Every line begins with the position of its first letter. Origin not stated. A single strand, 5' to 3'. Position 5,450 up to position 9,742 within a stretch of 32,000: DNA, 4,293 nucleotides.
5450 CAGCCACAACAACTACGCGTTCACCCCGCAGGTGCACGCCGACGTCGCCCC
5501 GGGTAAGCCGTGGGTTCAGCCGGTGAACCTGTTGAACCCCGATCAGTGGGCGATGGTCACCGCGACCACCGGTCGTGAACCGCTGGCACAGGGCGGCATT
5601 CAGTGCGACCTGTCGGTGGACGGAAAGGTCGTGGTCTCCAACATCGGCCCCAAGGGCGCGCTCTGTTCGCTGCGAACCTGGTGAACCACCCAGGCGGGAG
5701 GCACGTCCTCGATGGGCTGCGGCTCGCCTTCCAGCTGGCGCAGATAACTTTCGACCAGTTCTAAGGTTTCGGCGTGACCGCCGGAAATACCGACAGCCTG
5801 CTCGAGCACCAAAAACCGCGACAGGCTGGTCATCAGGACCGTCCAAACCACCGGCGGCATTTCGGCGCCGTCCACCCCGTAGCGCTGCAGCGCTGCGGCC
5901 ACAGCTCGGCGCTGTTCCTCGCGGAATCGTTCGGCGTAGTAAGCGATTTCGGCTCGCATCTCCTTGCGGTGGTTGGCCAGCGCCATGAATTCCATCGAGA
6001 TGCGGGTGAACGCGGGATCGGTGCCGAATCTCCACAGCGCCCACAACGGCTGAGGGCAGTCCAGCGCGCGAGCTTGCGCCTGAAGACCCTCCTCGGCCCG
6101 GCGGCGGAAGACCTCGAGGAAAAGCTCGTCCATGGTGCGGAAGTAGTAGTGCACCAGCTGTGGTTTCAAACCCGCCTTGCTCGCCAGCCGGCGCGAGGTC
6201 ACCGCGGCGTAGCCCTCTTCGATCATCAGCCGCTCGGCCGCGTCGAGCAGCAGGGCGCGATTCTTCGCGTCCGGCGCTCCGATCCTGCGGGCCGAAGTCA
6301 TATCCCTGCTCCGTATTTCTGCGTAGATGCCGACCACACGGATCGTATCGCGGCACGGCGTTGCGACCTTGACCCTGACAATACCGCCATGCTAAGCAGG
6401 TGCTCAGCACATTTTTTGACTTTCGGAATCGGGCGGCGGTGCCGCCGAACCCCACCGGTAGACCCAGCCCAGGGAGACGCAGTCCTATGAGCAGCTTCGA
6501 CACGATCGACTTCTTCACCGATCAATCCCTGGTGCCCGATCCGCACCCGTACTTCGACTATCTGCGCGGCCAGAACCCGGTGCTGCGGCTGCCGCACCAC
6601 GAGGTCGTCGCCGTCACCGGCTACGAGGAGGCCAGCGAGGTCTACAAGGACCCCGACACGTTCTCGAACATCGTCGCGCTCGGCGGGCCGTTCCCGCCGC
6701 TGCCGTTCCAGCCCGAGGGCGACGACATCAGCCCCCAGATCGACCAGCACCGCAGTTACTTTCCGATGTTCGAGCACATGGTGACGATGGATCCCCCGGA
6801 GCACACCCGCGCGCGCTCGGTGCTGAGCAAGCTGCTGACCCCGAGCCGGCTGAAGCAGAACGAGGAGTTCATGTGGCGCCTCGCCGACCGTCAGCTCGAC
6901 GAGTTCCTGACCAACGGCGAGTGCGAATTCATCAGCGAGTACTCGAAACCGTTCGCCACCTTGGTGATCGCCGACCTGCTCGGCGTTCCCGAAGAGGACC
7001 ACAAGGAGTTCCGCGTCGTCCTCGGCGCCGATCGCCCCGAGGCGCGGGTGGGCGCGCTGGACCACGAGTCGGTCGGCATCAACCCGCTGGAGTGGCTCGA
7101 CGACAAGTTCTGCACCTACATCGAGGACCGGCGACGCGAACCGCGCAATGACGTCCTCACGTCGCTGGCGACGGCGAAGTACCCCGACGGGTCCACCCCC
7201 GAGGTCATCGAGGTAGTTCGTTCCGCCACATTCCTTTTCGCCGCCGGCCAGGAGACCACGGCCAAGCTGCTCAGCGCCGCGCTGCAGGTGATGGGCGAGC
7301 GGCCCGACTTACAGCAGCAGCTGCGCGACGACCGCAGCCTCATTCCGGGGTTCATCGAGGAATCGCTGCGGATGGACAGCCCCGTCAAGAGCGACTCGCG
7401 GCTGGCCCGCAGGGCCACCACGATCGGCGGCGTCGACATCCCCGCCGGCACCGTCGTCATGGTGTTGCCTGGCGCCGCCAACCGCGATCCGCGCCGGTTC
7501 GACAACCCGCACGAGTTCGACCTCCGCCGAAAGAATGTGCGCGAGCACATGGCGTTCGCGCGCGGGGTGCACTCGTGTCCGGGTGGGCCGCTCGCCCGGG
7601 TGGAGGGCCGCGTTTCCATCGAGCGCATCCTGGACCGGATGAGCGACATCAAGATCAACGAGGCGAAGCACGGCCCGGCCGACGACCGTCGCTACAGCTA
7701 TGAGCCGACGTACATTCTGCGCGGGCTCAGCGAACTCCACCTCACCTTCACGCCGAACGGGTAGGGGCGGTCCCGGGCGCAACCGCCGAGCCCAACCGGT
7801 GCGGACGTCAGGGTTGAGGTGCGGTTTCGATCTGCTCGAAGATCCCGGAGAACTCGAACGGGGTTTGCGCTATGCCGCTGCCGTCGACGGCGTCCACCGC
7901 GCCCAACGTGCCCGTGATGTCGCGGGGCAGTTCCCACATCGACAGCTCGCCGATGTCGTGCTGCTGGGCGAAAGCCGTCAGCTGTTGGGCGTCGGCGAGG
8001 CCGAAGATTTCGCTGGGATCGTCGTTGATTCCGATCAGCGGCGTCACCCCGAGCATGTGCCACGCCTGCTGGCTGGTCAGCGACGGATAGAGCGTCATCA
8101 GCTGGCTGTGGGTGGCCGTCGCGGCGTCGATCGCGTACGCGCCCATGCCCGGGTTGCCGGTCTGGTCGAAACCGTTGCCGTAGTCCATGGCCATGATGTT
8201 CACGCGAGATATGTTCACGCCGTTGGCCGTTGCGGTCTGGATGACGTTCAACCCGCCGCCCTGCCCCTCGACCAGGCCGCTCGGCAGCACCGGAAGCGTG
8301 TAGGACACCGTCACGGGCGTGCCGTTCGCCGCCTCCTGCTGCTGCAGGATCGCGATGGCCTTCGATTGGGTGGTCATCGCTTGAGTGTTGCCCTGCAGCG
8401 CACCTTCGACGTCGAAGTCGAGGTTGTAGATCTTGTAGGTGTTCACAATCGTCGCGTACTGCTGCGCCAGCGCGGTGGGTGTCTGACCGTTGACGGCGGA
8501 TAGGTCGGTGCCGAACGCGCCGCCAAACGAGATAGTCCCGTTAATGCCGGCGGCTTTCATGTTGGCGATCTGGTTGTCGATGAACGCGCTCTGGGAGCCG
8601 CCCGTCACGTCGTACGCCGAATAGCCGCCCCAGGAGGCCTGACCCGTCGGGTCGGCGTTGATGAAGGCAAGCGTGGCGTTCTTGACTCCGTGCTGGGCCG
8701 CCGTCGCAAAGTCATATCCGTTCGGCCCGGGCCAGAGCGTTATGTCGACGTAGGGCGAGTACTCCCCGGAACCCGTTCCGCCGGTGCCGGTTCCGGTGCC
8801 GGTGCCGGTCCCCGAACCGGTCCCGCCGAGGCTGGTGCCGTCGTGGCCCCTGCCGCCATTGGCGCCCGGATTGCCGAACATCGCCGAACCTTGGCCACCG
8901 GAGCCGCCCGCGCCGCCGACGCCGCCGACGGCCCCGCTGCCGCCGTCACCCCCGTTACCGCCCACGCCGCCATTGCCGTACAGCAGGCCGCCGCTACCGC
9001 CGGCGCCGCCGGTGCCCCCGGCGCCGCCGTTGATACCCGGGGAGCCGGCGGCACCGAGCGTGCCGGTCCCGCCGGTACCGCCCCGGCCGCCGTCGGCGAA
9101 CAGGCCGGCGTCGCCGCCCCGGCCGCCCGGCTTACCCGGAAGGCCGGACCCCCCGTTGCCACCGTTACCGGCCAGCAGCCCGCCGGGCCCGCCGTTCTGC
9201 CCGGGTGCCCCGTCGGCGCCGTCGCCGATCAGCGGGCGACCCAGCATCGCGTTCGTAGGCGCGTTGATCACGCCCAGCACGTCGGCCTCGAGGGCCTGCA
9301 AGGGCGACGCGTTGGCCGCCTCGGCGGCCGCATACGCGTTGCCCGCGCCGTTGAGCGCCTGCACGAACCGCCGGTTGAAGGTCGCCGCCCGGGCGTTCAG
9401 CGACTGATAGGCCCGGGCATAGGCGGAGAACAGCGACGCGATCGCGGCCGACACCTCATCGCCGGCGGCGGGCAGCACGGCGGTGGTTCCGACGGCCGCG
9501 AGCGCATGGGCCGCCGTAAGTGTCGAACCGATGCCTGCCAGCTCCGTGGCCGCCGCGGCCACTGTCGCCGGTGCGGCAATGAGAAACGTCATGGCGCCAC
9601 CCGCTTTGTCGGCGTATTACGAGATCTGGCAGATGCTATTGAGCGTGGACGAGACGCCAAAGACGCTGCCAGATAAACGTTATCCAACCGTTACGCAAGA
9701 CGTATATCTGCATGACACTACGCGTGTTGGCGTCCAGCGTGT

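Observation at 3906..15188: AT-rich palindrome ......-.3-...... found only in promoter-proximal positions of mce-flanking genes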

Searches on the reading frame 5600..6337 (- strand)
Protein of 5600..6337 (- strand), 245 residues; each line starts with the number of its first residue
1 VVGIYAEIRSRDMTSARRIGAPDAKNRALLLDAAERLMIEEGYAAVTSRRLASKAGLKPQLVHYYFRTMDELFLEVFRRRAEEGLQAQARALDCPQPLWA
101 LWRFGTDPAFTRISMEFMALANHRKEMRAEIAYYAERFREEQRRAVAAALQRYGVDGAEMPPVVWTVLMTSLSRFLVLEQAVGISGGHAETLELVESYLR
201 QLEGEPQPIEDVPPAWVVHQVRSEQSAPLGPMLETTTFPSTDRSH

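Call 8: search_protein_families(library=pfam, proteins=[window:5600-6337:-])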
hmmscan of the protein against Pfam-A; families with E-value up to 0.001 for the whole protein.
window:5600-6337:- (245 aa): 2 families
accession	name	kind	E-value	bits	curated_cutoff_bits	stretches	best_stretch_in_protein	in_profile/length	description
PF00440.29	TetR_N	-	3.1e-14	52.9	24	1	30-76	1-47/47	Bacterial regulatory proteins, tetR family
PF13977.11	TetR_C_6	-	0.0009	19.8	27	1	105-154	17-65/115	BetI-type transcriptional repressor, C-terminal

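Call 37: search_solved_structures(query=window:5600-6337:-, max_evalue=0.00001)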
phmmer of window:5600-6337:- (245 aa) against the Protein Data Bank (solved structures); distinct sequences matched with E-value up to 0.00001: 5.
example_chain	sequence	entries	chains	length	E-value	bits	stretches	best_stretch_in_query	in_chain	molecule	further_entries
3s5r_A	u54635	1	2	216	2.7e-09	40.2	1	23-80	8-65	Transcriptional regulator TetR family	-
2gfn_A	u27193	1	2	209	4e-08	36.3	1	23-179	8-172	HTH-type transcriptional regulator pksA related protein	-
3gzi_A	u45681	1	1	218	5.2e-08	36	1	17-83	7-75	Transcriptional regulator, TetR family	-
2np3_A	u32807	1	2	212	5.8e-06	29.3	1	18-90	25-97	Putative TetR-family regulator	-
8wrf_A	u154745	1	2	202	8.9e-06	28.6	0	24-87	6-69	Probable transcriptional regulator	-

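Call 43: search_protein_families(library=ncbifam, proteins=[window:5600-6337:-], max_evalue=0.00001)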
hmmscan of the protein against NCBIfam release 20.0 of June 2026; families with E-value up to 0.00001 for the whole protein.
window:5600-6337:- (245 aa): 2 families
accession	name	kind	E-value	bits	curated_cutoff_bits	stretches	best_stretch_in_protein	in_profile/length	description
NF011572.0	PRK14996.1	equivalog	9.4e-08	32.2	144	1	26-90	9-73/192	TetR family transcriptional regulator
TIGR03384.1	betaine_BetI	equivalog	2e-07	30.9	201.3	1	20-82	4-65/189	choline-binding transcriptional repressor BetI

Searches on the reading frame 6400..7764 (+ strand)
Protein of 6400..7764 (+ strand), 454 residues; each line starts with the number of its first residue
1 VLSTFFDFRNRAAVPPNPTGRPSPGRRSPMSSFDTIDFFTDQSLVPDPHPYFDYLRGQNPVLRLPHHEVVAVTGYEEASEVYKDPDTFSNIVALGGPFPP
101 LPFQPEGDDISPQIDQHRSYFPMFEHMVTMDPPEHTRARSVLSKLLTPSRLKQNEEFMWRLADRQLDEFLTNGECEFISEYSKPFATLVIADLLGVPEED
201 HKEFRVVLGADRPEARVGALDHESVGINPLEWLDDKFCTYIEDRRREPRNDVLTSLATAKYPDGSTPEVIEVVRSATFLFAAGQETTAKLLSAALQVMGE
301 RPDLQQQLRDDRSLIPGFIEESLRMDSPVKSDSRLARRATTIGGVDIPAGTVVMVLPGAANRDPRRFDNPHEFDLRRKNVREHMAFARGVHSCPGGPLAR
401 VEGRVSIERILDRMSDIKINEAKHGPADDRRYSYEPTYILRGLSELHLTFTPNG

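Call 8: search_protein_families(library=pfam, proteins=[window:6400-7764:+])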
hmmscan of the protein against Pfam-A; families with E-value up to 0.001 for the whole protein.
window:6400-7764:+ (454 aa): 1 family
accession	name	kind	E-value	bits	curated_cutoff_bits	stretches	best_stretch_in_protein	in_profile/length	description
PF00067.27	p450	-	1.5e-26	93.6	22.8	1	247-413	236-431/462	Cytochrome P450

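Call 36: search_solved_structures(query=window:6400-7764:+, max_evalue=1e-20)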
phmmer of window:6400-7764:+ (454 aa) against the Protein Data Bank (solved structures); distinct sequences matched with E-value up to 1e-20: 358 (the best 60 are shown).
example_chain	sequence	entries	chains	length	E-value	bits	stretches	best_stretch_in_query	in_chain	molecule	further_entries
6dcd_A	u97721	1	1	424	5.5e-244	813.4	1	30-454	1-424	Cytochrome P450 150A6 Cyp150A6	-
5hdi_A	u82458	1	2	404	9.6e-51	176.4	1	36-418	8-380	Cytochrome P450 144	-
8vxi_A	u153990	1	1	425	7.4e-50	173.5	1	48-427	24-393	CYP125MRCA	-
7ayx_A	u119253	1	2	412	4.2e-49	171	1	126-419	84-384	Cytochrome P450 113A1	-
4rm4_A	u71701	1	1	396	8.7e-49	170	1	126-412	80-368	Cytochrome P450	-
8vxg_A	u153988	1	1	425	9.3e-49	169.9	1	48-427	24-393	CYP125MRCA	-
5vws_A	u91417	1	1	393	8.2e-48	166.8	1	129-417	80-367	Cytochrome P450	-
7y9o_A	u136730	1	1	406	1.4e-47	166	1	47-417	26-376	Cytochrome P450 monooxygenase YjiB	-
7y97_A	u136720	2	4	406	1.3e-46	162.8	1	47-417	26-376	Cytochrome P450 monooxygenase YjiB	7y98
4ggv_A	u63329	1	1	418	7.7e-46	160.3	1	49-424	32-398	Cytochrome P450 superfamily protein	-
2whw_A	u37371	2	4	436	3.4e-45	158.2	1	41-422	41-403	CYTOCHROME P450 MONOOXYGENASE | CYTOCHROME P450 HYDROXYLASE PIKC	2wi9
8gue_A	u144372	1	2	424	3.4e-45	158.2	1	41-422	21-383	Cytochrome P450 monooxygenase PikC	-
2vz7_A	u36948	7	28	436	3.5e-45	158.1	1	41-422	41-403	CYTOCHROME P450 MONOOXYGENASE | CYTOCHROME P450 HYDROXYLASE PIKC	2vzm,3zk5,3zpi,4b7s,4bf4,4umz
7xbm_A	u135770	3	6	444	4.1e-45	157.9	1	41-422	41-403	Cytochrome P450 monooxygenase PikC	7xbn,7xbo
2bvj_A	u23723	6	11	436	6.1e-45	157.3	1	41-422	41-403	CYTOCHROME P450 MONOOXYGENASE | CYTOCHROME P450 HYDROXYLASE PIKC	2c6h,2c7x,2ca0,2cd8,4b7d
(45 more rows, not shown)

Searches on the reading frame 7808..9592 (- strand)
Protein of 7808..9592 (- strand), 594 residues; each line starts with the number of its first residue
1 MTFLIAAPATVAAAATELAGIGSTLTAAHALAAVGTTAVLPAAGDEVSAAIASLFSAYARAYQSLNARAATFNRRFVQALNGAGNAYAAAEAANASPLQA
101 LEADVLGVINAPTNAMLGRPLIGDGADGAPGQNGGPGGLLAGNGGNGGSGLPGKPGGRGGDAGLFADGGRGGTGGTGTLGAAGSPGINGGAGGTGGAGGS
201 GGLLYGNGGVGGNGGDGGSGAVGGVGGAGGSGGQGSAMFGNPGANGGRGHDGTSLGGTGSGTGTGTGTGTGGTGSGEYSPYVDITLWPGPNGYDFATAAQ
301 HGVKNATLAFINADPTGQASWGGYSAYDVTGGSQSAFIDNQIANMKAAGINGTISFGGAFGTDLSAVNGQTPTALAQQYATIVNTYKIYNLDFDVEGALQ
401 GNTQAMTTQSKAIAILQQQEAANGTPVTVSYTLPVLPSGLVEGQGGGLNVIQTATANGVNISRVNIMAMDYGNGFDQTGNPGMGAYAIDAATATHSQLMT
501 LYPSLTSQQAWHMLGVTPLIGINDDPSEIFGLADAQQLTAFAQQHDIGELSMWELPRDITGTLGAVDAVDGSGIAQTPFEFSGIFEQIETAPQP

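Call 8: search_protein_families(library=pfam, proteins=[window:7808-9592:-])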
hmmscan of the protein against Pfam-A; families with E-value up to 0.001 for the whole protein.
window:7808-9592:- (594 aa): 3 families
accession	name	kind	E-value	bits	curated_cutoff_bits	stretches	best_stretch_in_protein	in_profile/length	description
PF00934.25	PE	-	5.8e-30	103.9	22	1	4-94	1-91/91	PE family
PF21526.2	PGRS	-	1.7e-07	31.9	27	1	122-185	1-69/73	PGRS repeats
PF00704.34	Glyco_hydro_18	-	6.6e-07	29.7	29.6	1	298-505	18-203/317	Glycosyl hydrolases family 18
